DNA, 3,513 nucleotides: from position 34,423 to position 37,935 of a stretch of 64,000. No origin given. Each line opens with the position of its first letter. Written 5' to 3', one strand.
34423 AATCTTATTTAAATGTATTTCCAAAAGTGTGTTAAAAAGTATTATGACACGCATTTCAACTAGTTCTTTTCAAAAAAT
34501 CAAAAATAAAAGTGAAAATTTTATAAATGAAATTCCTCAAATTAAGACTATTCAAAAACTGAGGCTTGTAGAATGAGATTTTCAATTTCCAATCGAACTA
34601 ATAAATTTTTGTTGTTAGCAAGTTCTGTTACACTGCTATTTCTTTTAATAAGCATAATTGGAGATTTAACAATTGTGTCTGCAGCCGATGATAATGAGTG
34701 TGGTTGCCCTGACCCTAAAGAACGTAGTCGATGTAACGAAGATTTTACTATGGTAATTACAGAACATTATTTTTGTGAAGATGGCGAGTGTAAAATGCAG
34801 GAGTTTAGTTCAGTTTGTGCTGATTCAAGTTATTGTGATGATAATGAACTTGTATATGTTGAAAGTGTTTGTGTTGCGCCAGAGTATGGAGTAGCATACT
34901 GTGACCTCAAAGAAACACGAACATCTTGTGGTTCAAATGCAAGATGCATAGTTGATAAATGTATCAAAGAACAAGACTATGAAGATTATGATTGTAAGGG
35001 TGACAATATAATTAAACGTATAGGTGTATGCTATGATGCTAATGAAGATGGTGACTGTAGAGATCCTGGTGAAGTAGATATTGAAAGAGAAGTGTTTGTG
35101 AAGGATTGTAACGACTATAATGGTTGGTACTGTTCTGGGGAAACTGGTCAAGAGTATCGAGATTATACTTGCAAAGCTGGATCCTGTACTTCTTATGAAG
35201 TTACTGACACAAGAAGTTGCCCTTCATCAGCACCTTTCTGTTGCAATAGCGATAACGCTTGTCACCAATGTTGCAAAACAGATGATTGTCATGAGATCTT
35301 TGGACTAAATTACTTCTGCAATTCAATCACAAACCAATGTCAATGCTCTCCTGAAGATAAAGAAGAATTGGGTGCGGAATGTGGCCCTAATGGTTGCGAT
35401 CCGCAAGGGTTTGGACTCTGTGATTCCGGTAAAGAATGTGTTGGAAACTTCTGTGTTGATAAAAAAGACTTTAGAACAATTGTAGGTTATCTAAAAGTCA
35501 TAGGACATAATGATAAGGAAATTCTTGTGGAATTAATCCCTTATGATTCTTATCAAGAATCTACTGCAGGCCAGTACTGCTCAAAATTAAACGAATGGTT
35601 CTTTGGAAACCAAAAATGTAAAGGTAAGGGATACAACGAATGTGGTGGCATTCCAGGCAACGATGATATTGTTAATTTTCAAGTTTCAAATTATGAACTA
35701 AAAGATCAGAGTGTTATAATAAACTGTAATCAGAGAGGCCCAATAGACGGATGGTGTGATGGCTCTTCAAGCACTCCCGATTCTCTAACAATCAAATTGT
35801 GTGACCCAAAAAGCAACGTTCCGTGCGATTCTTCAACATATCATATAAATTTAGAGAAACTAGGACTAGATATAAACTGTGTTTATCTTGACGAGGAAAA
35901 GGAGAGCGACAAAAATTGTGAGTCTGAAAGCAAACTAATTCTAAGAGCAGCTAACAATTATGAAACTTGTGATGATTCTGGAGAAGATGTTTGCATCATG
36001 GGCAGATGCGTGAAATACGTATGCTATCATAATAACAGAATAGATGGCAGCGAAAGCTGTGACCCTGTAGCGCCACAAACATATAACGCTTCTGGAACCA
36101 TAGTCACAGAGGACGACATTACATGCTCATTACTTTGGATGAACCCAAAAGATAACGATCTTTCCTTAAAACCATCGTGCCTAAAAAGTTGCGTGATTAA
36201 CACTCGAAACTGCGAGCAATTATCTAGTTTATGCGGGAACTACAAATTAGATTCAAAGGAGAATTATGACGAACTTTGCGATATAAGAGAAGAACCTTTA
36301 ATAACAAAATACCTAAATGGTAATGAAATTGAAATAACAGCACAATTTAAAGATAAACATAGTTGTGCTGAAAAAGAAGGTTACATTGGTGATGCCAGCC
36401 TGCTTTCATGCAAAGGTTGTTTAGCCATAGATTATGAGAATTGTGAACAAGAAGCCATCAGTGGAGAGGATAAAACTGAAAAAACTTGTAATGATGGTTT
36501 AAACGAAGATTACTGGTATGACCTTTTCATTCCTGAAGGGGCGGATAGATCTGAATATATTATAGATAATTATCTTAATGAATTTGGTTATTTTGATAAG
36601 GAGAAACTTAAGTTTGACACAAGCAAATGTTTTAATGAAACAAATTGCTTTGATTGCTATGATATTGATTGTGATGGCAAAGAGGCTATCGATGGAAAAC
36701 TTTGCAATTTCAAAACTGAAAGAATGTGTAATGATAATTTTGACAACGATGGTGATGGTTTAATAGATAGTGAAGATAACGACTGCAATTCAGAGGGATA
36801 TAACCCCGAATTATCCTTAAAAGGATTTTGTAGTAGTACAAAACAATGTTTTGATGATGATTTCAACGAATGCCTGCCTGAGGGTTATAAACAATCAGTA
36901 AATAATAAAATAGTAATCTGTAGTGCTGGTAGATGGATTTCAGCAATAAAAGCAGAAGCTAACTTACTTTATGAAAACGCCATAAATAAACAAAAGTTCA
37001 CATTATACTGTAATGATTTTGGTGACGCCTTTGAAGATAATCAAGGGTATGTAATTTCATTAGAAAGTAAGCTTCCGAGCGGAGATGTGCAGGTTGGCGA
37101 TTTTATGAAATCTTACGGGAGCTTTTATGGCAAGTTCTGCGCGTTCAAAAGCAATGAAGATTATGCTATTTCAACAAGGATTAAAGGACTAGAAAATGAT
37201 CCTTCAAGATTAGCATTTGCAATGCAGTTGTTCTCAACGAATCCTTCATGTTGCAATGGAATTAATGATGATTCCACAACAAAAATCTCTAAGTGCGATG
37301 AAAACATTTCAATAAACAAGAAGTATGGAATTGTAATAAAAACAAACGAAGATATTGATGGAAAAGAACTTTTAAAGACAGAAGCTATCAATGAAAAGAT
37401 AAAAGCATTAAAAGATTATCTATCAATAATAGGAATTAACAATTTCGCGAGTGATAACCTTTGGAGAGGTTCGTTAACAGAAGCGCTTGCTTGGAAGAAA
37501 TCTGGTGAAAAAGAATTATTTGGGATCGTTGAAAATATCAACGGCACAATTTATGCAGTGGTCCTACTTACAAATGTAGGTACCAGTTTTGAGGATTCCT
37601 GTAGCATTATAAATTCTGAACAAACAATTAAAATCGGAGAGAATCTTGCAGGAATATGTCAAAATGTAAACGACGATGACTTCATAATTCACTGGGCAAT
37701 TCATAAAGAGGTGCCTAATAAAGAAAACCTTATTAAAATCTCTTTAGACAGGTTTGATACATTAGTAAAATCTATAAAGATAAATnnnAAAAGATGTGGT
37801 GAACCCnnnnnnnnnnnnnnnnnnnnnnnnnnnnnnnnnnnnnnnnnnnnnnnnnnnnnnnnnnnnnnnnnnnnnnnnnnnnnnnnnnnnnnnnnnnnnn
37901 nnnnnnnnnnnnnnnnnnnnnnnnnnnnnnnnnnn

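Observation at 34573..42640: Tandem triplet of paralogous secreted Cys-rich proteins with a DxDxDG calcium-binding-type motif: candidate uncharacterised cell-surface or host-interaction family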

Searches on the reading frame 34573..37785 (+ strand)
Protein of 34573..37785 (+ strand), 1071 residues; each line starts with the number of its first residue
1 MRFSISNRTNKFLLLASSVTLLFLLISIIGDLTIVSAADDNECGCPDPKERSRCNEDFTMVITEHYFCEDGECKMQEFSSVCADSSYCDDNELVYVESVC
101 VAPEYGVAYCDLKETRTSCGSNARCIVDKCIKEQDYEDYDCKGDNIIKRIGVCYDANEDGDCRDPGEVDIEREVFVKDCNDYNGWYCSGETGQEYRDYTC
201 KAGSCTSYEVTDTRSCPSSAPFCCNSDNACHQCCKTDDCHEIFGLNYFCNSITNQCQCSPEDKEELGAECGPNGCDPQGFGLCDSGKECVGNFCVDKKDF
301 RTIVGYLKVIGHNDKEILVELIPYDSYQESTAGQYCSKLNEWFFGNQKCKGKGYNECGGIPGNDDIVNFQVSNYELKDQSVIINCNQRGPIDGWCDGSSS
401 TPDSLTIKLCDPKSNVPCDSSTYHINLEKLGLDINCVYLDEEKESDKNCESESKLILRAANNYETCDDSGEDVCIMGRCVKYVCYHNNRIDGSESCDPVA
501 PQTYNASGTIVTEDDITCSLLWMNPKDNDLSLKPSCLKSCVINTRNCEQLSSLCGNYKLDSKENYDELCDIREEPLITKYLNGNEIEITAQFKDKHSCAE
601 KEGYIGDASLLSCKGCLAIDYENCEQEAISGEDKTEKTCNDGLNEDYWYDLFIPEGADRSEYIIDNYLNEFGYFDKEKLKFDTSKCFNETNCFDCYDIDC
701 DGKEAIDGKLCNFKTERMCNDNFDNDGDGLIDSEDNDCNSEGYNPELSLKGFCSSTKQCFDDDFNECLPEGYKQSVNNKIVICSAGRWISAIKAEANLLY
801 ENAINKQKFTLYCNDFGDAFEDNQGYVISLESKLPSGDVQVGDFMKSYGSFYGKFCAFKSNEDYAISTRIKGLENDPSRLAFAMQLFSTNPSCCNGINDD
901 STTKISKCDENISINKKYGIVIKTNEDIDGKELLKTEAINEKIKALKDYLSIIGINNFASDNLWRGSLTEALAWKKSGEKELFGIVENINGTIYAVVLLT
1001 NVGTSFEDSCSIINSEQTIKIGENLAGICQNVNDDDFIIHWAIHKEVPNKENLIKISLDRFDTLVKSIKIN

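Call 4: search_protein_families(library=pfam, proteins=[window:34573-37785:+], max_evalue=1)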
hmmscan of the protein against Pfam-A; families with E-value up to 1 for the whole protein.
window:34573-37785:+ (1071 aa): 0 families

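Call 5: search_protein_families(library=ncbifam, proteins=[window:34573-37785:+], max_evalue=1)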
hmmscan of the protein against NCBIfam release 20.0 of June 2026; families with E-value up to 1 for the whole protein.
window:34573-37785:+ (1071 aa): 1 family
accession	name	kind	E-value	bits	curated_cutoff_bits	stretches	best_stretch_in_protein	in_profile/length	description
NF033662.1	acid_disulf_rpt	repeat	1.3e-07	31.2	41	1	715-740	3-28/32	acidic double-disulfide repeat-containing protein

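Call 84: search_protein_families(library=phrogs, proteins=[window:34573-37785:+], max_evalue=0.01)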
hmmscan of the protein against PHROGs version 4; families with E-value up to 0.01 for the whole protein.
window:34573-37785:+ (1071 aa): 0 families

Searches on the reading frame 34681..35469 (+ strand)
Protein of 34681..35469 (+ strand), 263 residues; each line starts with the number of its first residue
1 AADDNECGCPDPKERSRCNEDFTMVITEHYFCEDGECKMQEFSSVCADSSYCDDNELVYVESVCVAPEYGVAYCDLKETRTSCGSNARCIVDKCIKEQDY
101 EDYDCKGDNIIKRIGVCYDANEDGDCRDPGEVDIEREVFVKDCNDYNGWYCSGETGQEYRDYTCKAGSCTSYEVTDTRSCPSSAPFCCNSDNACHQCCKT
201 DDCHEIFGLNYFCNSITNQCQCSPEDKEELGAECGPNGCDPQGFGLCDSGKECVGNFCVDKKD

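Call 91: search_solved_structures(query=window:34681-35469:+, max_evalue=10)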
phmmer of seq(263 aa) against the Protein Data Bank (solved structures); distinct sequences matched with E-value up to 10: 0.
